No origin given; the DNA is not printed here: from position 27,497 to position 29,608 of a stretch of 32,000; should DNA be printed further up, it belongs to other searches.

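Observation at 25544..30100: ORF with no start codon + large NurA-like + HerA-like ATPase + winged-helix ORF: candidate uncharacterised nuclease/translocase defence cassette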

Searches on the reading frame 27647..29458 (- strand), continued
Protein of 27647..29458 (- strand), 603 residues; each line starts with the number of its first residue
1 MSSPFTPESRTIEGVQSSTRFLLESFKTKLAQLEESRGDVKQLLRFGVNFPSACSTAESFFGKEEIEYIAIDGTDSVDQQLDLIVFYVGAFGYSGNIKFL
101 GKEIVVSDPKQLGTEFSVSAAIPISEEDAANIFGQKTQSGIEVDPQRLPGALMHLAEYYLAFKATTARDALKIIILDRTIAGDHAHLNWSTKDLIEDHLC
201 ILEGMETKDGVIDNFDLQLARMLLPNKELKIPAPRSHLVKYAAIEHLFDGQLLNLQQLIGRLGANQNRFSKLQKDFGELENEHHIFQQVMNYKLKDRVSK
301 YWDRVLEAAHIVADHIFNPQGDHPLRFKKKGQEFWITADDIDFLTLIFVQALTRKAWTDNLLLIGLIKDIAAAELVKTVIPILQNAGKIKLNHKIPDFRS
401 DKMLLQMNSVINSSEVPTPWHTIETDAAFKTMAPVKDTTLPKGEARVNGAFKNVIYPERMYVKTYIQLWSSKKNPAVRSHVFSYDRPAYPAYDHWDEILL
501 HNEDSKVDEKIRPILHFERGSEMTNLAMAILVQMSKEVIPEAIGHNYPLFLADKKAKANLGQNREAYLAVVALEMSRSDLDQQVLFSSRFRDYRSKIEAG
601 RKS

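Call 75: search_protein_families(library=pfam, alignment_id=A2, max_evalue=1)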
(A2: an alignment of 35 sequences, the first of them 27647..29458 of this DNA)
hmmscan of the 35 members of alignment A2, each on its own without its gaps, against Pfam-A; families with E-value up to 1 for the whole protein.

A. member 1, window:27647-29458:- (603 aa): 0 families

B. families by the number of members that match (of 35 scanned): 39 families (the first 25 are shown)
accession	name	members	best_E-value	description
PF09376.16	NurA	21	2.8e-11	NurA domain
PF01978.25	TrmB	2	0.0021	Sugar-specific transcriptional regulator TrmB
PF13412.12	HTH_24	2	0.0022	Winged helix-turn-helix DNA-binding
PF13404.12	HTH_AsnC-type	1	0.0014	AsnC-type helix-turn-helix domain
PF04275.20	P-mevalo_kinase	1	0.0036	Phosphomevalonate kinase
PF12840.13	HTH_20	1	0.0042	Helix-turn-helix domain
PF05491.19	RuvB_C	1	0.0054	RuvB C-terminal winged helix domain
PF02002.24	TFIIE_alpha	1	0.0096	TFIIE alpha subunit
PF04433.23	SWIRM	1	0.011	SWIRM domain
PF13463.12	HTH_27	1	0.02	Winged helix DNA-binding domain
PF13518.12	HTH_28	1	0.023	Helix-turn-helix domain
PF15194.11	TMEM191C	1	0.038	TMEM191C family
PF13475.11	DUF4116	1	0.045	Domain of unknown function (DUF4116)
PF12309.13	KBP_C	1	0.045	KIF-1 binding protein C terminal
PF21356.2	Vps27_GAT-like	1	0.055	Vacuolar protein sorting-associated protein 27, GAT-like domain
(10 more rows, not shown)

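Call 76: list_cluster_members(proteins=[P0127, P0132, P0137, P0139, P0146, P0166, P0196, P0206, P0218, P0256])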
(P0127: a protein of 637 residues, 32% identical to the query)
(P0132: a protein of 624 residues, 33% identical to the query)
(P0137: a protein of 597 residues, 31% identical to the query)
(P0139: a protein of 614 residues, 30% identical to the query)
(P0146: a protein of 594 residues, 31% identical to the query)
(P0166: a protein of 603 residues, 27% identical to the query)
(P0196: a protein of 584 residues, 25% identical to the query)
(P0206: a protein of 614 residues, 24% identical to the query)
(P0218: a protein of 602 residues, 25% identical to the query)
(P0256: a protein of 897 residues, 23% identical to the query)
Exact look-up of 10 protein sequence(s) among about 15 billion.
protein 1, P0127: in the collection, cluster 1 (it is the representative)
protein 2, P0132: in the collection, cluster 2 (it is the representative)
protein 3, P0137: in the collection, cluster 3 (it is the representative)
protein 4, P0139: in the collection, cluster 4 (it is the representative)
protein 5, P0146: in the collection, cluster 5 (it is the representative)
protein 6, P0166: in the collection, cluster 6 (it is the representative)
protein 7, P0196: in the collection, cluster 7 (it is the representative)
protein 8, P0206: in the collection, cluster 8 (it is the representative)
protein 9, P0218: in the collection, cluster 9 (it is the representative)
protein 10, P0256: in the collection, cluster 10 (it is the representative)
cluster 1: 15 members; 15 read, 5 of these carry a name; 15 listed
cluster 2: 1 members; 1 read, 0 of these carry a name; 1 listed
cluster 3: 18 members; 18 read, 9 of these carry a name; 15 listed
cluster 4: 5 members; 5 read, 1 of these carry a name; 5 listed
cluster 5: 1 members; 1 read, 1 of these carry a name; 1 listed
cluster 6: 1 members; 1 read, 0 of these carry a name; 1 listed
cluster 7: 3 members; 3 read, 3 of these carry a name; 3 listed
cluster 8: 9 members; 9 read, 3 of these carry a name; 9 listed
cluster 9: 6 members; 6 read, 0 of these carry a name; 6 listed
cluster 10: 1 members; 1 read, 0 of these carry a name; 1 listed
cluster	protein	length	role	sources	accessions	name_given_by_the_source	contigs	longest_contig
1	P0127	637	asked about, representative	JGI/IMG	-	hypothetical protein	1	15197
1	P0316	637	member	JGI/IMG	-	hypothetical protein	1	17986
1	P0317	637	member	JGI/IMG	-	hypothetical protein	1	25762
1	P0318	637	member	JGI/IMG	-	hypothetical protein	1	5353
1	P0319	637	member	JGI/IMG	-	hypothetical protein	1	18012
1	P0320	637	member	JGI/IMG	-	-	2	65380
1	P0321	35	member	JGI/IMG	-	-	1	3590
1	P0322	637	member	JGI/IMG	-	-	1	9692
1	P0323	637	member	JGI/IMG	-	-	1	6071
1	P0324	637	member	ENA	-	-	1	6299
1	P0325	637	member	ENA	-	-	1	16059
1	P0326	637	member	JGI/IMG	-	-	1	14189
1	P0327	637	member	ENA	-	-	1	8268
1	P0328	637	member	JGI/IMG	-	-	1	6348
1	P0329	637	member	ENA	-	-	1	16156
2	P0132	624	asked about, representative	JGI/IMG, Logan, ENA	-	-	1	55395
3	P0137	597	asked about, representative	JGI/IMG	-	hypothetical protein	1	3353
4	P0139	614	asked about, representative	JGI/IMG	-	-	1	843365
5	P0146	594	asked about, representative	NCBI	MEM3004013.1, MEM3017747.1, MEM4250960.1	MAG: hypothetical protein QXO25_02590 [Candidatus Bathyarchaeia archaeon]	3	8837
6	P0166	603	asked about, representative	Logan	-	-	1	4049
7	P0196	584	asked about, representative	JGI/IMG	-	hypothetical protein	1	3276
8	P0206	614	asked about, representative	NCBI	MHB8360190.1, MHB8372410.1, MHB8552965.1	MAG: hypothetical protein ACYDAO_05200 [Thermoplasmataceae archaeon]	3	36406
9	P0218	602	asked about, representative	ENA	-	-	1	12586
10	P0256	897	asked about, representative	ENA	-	-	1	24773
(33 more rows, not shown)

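Call 84: find_encoding_contigs(protein=P0001, flank=10000, max_places=2)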
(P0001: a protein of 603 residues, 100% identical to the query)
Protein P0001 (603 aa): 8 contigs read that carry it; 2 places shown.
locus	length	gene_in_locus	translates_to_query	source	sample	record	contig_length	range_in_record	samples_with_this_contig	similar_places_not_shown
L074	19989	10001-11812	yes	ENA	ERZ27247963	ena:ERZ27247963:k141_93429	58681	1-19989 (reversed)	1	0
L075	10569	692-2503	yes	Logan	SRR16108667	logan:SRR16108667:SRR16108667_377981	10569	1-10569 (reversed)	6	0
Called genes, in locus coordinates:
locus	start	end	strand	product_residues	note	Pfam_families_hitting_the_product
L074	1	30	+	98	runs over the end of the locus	PF12840:HTH_20, PF25212:HVO_A0114, PF01022:HTH_5 (weak)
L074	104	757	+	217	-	PF12822:ECF_trnsprt (weak)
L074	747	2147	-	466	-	PF01406:tRNA-synt_1e, PF01921:tRNA-synt_1f (faint), PF09334:tRNA-synt_1g (weak), PF00133:tRNA-synt_1 (weak), PF09190:DALR_2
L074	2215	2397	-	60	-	-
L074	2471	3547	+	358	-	PF01118:Semialdhyde_dh, PF22698:Semialdhyde_dhC_1 (weak), PF02774:Semialdhyde_dhC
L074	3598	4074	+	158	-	PF13404:HTH_AsnC-type, PF13412:HTH_24, PF01037:AsnC_trans_reg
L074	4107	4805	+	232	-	-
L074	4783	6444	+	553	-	PF18765:Polbeta (weak)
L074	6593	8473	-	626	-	PF03485:Arg_tRNA_synt_N, PF00750:tRNA-synt_1d, PF05746:DALR_1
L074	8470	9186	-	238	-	PF00702:Hydrolase (faint), PF05116:S6PP (faint), PF08282:Hydrolase_3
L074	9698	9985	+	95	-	-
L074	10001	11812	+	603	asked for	-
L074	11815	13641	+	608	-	PF01935:DUF87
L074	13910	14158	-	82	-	-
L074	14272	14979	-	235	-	-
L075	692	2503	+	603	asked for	-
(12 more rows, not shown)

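Call 88: find_related_loci(query=A1, collection=viral_contigs, flank=5000)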
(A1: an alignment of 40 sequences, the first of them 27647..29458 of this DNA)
Query A1 (603 aa) in viral_contigs; peptide patterns used: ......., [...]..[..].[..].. (x = any residue, [..] = any of these).
30 stretches matched a pattern, but none encodes a relative of the query by tblastn (E <= 1e-3).

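Call 89: search_dna_similar(query=window:27647-29458:-, collection=plasmids, mode=protein, max_evalue=0.001, max_rows=10)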
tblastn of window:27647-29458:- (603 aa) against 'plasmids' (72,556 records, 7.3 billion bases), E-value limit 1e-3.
No match.

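Call 90: search_dna_similar(query=window:27647-29458:-, collection=phages, mode=protein, max_evalue=0.001, max_rows=10)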
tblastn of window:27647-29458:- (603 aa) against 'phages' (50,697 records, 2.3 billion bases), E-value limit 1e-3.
No match.

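Call 95: find_encoding_contigs(protein=P0275, flank=10000, max_places=1)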
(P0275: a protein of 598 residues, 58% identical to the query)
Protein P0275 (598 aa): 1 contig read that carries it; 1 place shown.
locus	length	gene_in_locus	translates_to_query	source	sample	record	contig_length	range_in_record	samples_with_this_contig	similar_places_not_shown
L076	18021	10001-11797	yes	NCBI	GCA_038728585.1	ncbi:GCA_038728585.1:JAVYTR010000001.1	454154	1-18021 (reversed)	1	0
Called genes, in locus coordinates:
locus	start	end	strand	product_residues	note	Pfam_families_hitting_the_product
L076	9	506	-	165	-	PF00583:Acetyltransf_1, PF13673:Acetyltransf_10, PF13508:Acetyltransf_7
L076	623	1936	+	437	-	PF00009:GTP_EFTU, PF03144:GTP_EFTU_D2, PF03143:GTP_EFTU_D3, PF22594:GTP-eEF1A_C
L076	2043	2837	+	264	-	-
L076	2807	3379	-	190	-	PF14321:DUF4382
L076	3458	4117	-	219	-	-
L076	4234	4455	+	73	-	-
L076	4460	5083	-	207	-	PF06736:TMEM175 (weak)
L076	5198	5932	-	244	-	PF00149:Metallophos (weak), PF12850:Metallophos_2 (weak)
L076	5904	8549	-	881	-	PF04851:ResIII, PF00270:DEAD, PF00271:Helicase_C, PF19306:WHD_Lhr, PF08494:DEAD_assoc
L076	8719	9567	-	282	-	-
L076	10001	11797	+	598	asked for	-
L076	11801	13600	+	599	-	PF01935:DUF87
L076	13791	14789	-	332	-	PF00891:Methyltransf_2 (weak), PF01209:Ubie_methyltran, PF13489:Methyltransf_23, PF02527:GidB, PF13847:Methyltransf_31, PF08241:Methyltransf_11, PF08242:Methyltransf_12, PF13649:Methyltransf_25, +1 more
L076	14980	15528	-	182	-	PF13482:RNase_H_2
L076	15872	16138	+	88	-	PF08734:GYD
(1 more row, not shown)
